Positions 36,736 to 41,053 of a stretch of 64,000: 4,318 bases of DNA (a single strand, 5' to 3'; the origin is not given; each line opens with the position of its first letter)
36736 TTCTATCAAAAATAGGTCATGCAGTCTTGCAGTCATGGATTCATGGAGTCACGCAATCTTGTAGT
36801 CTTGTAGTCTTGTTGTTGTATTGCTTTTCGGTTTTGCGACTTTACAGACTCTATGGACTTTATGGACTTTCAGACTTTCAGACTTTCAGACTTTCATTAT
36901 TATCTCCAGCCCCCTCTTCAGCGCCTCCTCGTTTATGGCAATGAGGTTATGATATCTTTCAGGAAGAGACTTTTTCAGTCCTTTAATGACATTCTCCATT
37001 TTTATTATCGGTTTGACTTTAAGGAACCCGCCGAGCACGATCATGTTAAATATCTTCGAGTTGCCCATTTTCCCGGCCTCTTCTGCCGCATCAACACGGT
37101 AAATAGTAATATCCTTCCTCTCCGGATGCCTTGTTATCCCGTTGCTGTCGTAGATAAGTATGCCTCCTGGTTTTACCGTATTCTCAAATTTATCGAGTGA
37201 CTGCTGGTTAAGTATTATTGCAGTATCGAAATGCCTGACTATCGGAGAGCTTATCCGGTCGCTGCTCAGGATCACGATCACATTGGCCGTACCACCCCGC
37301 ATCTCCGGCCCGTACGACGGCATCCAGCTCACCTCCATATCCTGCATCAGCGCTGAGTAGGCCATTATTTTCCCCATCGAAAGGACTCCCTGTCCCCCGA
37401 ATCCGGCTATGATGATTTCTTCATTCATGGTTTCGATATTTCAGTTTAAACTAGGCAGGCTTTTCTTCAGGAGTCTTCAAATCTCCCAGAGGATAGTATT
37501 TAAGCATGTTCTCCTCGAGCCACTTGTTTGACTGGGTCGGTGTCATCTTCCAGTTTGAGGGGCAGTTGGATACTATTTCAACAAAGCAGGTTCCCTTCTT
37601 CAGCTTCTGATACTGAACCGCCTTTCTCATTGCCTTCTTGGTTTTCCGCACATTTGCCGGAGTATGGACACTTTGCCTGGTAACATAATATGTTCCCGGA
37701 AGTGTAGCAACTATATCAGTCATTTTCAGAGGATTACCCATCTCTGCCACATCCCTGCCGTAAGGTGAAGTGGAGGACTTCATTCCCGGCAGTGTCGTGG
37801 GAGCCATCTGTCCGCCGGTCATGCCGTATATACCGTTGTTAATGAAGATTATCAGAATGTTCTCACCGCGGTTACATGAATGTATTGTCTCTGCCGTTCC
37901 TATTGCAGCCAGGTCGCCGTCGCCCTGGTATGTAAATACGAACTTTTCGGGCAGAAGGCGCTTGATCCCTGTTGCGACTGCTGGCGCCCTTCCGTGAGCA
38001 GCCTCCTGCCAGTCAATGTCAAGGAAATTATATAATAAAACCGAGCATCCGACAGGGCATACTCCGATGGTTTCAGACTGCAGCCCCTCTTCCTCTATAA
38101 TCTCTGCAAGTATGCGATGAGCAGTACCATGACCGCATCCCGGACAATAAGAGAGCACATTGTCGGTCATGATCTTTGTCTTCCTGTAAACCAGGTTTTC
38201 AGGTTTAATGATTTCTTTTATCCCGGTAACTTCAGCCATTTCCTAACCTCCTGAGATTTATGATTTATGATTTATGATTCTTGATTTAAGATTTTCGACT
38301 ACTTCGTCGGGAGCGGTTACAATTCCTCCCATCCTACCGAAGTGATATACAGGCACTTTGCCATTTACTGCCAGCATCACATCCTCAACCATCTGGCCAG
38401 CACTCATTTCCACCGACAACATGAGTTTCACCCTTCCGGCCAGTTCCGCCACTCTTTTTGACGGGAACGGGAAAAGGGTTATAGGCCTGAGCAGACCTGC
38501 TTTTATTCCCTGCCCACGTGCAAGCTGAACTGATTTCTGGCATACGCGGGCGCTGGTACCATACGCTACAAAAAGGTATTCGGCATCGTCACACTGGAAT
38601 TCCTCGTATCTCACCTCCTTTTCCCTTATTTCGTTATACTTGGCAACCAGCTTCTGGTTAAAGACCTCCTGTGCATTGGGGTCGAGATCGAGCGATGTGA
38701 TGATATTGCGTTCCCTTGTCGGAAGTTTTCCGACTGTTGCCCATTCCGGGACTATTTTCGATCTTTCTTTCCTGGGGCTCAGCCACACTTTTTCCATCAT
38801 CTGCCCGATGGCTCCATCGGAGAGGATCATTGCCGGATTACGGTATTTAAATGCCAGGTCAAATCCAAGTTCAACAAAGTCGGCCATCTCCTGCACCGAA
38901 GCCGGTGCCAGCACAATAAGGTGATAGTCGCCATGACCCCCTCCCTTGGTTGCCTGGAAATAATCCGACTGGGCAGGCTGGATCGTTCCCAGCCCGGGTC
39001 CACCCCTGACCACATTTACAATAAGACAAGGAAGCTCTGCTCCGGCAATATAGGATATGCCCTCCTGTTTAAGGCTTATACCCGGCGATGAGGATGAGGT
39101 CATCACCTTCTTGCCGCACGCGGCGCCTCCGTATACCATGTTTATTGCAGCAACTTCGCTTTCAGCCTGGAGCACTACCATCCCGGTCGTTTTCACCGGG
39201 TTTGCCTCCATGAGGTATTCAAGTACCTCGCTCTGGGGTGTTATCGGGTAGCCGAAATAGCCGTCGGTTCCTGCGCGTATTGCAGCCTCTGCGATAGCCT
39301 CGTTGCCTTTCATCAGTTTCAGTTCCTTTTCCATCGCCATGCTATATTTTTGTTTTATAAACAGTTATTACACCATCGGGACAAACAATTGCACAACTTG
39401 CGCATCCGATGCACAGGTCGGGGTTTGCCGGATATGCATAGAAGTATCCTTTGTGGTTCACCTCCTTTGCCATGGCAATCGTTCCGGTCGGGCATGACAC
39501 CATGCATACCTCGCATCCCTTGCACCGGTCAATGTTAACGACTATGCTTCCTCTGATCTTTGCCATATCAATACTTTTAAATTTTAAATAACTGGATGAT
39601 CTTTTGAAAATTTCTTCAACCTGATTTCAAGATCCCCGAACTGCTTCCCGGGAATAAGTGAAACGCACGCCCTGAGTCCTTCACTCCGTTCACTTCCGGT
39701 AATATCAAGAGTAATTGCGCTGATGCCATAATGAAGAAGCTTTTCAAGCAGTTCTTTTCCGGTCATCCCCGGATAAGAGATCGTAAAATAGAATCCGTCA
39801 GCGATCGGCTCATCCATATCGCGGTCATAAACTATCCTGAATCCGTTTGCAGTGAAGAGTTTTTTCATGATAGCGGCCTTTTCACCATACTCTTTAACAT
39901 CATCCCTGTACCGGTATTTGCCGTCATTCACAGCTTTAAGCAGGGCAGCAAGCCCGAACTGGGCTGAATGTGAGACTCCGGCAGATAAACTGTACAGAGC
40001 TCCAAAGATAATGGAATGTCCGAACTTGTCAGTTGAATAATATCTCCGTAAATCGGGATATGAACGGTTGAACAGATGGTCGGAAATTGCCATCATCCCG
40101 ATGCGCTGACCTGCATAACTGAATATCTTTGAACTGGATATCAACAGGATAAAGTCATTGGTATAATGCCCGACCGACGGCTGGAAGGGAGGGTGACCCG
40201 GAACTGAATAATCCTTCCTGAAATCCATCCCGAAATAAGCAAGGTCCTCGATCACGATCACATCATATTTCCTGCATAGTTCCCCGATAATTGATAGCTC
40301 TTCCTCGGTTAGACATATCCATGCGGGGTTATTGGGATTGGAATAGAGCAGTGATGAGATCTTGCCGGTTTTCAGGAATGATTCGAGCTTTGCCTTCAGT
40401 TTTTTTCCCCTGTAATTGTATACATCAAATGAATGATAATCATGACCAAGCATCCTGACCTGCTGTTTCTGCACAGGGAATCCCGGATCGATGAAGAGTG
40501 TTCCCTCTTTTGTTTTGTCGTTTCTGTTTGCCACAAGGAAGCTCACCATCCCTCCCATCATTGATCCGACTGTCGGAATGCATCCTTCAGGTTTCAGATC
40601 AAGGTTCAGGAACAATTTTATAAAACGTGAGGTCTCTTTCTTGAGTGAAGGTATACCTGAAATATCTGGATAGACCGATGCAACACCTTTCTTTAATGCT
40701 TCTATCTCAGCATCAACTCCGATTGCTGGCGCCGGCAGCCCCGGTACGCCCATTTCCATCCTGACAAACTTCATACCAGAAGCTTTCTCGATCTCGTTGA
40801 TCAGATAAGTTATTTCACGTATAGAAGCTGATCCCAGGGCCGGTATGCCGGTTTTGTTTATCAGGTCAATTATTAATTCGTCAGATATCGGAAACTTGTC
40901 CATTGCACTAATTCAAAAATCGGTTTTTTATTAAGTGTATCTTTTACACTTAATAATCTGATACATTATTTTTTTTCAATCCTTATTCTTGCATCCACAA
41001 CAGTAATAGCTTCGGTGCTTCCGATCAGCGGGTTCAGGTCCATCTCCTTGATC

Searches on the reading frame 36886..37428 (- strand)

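Call 46: search_protein_families(library=ncbifam, proteins=[window:36886-37428:-], max_evalue=0.00001)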
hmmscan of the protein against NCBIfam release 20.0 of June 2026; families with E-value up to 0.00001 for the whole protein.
window:36886-37428:- (180 aa): 21 families
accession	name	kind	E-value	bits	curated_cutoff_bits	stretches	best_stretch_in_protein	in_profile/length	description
NF006323.0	PRK08537.1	equivalog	8.6e-32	109.9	235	1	1-179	1-180/181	2-oxoacid:ferredoxin oxidoreductase subunit gamma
TIGR02175.1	PorC_KorC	subfamily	1.6e-20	73.6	81.1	1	4-178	3-176/177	2-oxoacid:acceptor oxidoreductase, gamma subunit, pyruvate/2-ketoisovalerate family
TIGR03710.1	OAFO_sf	subfamily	2e-19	69.6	482.75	1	5-178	4-174/561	2-oxoacid:acceptor oxidoreductase subunit alpha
NF006211.0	PRK08338.1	equivalog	1.3e-18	67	239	1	5-178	3-169/170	2-oxoacid:ferredoxin oxidoreductase subunit gamma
NF004916.0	PRK06274.1-2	equivalog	2.2e-18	67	227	1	1-175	1-174/178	indolepyruvate oxidoreductase subunit beta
NF005325.0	PRK06853.1-5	equivalog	1.4e-16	60.8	230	2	3-98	4-100/192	indolepyruvate oxidoreductase subunit beta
NF005324.0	PRK06853.1-4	equivalog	1.1e-15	58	222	1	1-177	1-189/196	indolepyruvate oxidoreductase subunit beta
NF006275.0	PRK08441.1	equivalog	8.7e-15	54.7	216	1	2-171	2-172/185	2-oxoglutarate-acceptor oxidoreductase subunit OorC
NF005323.0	PRK06853.1-3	equivalog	1e-13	51.6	238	2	68-177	92-195/197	indolepyruvate oxidoreductase subunit beta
NF040683.1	PorC_Meth_Thtga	equivalog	1.3e-12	47.8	270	1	4-178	3-174/177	pyruvate synthase subunit PorC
NF005322.0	PRK06853.1-2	equivalog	1.6e-12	47.6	237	0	4-94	7-98/197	indolepyruvate oxidoreductase subunit beta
NF006321.0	PRK08534.1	equivalog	2.8e-11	43.4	225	1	4-175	3-175/181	pyruvate ferredoxin oxidoreductase subunit gamma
NF005328.0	PRK06853.2-2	equivalog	1.5e-10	41.1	240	1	4-66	5-65/192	indolepyruvate oxidoreductase subunit beta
TIGR03334.1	IOR_beta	equivalog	3e-10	40.4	205.8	0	4-94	2-92/189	indolepyruvate ferredoxin oxidoreductase subunit beta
NF004918.0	PRK06274.1-4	equivalog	5.4e-10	39.3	278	1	1-179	1-194/202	indolepyruvate oxidoreductase subunit beta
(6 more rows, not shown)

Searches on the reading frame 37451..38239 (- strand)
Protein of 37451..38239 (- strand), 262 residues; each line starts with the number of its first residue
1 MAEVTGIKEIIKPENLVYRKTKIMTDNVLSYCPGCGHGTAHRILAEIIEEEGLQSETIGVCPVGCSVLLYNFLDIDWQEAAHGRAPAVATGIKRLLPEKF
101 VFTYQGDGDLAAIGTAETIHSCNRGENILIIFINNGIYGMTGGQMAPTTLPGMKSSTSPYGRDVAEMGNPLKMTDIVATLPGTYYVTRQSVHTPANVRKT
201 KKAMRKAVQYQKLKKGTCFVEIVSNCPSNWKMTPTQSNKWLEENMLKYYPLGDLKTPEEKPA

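Call 46: search_protein_families(library=ncbifam, proteins=[window:37451-38239:-], max_evalue=0.00001)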
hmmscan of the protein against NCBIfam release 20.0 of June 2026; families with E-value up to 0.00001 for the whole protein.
window:37451-38239:- (262 aa): 12 families
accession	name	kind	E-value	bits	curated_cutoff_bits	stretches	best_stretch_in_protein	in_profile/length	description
NF007207.0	PRK09628.1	equivalog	4.5e-34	118.3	364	1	30-247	17-228/277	2-oxoglutarate ferredoxin oxidoreductase subunit beta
TIGR02177.1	PorB_KorB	subfamily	8.2e-32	110.8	261.9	1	30-246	2-204/286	2-oxoacid:acceptor oxidoreductase, beta subunit, pyruvate/2-ketoisovalerate family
NF008820.0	PRK11866.1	equivalog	3.9e-31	108.5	402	1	25-228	11-203/287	2-oxoacid ferredoxin oxidoreductase subunit beta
NF008821.0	PRK11869.1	equivalog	2.4e-30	105.4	438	1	25-245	10-216/286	2-oxoacid ferredoxin oxidoreductase subunit beta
NF041171.1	Oxoac_fdxbeta_Archa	equivalog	1.1e-27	97.2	423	1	30-232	4-195/296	2-oxoacid:ferredoxin oxidoreductase subunit beta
NF008819.1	PRK11865.1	equivalog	1.5e-19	70.4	405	1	30-237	19-223/300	pyruvate synthase subunit PorB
NF008818.0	PRK11864.1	subfamily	1.2e-16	60.7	405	1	30-237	19-219/300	3-methyl-2-oxobutanoate dehydrogenase subunit beta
NF045792.1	OxalOxredbeta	equivalog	2.5e-10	39.9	590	1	32-235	24-234/311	oxalate oxidoreductase subunit beta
NF045766.1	PhenlGlyoxDHPadI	equivalog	5e-09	35.4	700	1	100-236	233-364/443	NADH-dependent phenylglyoxylate dehydrogenase subunit beta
NF004813.0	PRK06163.1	equivalog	2e-08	34.2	240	1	83-149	60-126/202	hypothetical protein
TIGR03846.1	sulfopy_beta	equivalog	1.1e-07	32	221.5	1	81-149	43-111/182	sulfopyruvate decarboxylase subunit beta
TIGR03336.1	IOR_alpha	equivalog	2.5e-07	29.4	650.9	1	26-211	353-520/595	indolepyruvate ferredoxin oxidoreductase subunit alpha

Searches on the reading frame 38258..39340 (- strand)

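Call 46: search_protein_families(library=ncbifam, proteins=[window:38258-39340:-], max_evalue=0.00001)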
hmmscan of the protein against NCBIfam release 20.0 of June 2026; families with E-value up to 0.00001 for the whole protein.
window:38258-39340:- (360 aa): 13 families
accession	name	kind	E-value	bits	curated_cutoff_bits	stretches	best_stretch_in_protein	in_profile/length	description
NF005507.0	PRK07119.1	subfamily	5.3e-165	548.4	399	1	6-355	3-349/352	3-methyl-2-oxobutanoate dehydrogenase subunit VorB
NF006412.0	PRK08659.1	equivalog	2.8e-89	300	411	2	5-193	3-189/378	2-oxoacid:acceptor oxidoreductase subunit alpha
TIGR03710.1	OAFO_sf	subfamily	6.9e-65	219.7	482.75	2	5-188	191-372/561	2-oxoacid:acceptor oxidoreductase subunit alpha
NF007206.0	PRK09627.1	equivalog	2e-64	217.9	579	2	10-194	6-188/375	2-oxoglutarate synthase subunit alpha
NF041170.1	Oxoac_fdxalpha_Archa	equivalog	4.9e-38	130.9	800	2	4-187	232-424/636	2-oxoacid:ferredoxin oxidoreductase subunit alpha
NF040682.1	PorA_Arch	equivalog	1.8e-23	83.1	550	1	6-307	2-315/387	pyruvate synthase subunit PorA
NF006232.0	PRK08366.1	equivalog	2.6e-21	75.7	646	1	7-309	7-320/394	2-ketoisovalerate ferredoxin oxidoreductase subunit alpha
NF007201.0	PRK09622.1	equivalog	3.9e-21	75.4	590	2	5-178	8-177/405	2-oxoacid:ferredoxin oxidoreductase subunit alpha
TIGR03336.1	IOR_alpha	equivalog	1.4e-19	69.9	650.9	1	8-349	3-325/595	indolepyruvate ferredoxin oxidoreductase subunit alpha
NF006233.0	PRK08367.1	equivalog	3.1e-18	65.8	625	2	8-108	5-105/394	pyruvate ferredoxin oxidoreductase subunit alpha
NF045764.1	PhenlGlyoxDHPadG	equivalog_domain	1.2e-17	63.5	700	2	10-163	5-152/398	NADH-dependent phenylglyoxylate dehydrogenase subunit alpha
NF045791.1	OxalOxredalpha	equivalog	5.6e-15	55.3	500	2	8-106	5-103/395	oxalate oxidoreductase subunit alpha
TIGR02176.1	pyruv_ox_red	equivalog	1.7e-07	29.5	911.35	0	7-176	1-169/1167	pyruvate:ferredoxin (flavodoxin) oxidoreductase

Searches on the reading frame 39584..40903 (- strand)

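Call 46: search_protein_families(library=ncbifam, proteins=[window:39584-40903:-], max_evalue=0.00001)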
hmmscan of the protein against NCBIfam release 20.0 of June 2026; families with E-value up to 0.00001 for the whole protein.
window:39584-40903:- (439 aa): 40 families (the best 25 are shown)
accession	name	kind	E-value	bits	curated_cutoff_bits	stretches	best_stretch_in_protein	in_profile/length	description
NF005744.0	PRK07568.1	subfamily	8e-17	61.1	389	1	25-273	12-249/398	pyridoxal phosphate-dependent aminotransferase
TIGR03540.1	DapC_direct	equivalog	1.7e-16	60.2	593.25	1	38-272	23-250/383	LL-diaminopimelate aminotransferase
NF006756.0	PRK09276.1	subfamily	2.3e-16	59.7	507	1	39-272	26-252/387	LL-diaminopimelate aminotransferase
NF041364.1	GntC_guanitoxin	equivalog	9.9e-16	57.6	415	1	74-276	29-224/356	guanitoxin biosynthesis PLP-dependent (S)-gamma-hydroxy-L-arginine cyclodehydratase GntC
NF006514.0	PRK08960.1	equivalog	1.4e-15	57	554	1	40-275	28-250/388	pyridoxal phosphate-dependent aminotransferase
NF041091.1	asp_aminotase_Arch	equivalog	2e-15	56.5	550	1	40-277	23-250/376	aspartate aminotransferase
NF004975.0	PRK06348.1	equivalog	2.6e-15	56.3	549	1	46-279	31-254/384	pyridoxal phosphate-dependent aminotransferase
NF006033.0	PRK08175.1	equivalog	5.4e-14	52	647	1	37-279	29-264/407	alanine transaminase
NF005601.0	PRK07337.1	equivalog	1.6e-13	50.5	496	1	32-277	24-255/394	pyridoxal phosphate-dependent aminotransferase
NF005816.0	PRK07682.1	equivalog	3.2e-13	49.1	620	1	49-279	34-255/390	aminotransferase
NF004770.0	PRK06108.1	subfamily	4.9e-13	48.7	422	1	46-279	38-264/396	pyridoxal phosphate-dependent aminotransferase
NF006604.0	PRK09148.1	equivalog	8.9e-13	48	648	1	39-277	26-257/406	LL-diaminopimelate aminotransferase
NF005732.0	PRK07550.1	equivalog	2e-12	46.8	366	1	25-277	14-257/389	aminotransferase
NF005588.0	PRK07309.1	equivalog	2.6e-12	46.4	576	1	36-279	24-257/391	pyridoxal phosphate-dependent aminotransferase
NF005817.0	PRK07683.1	equivalog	7.3e-11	41.4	575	1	27-277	16-251/387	aminotransferase A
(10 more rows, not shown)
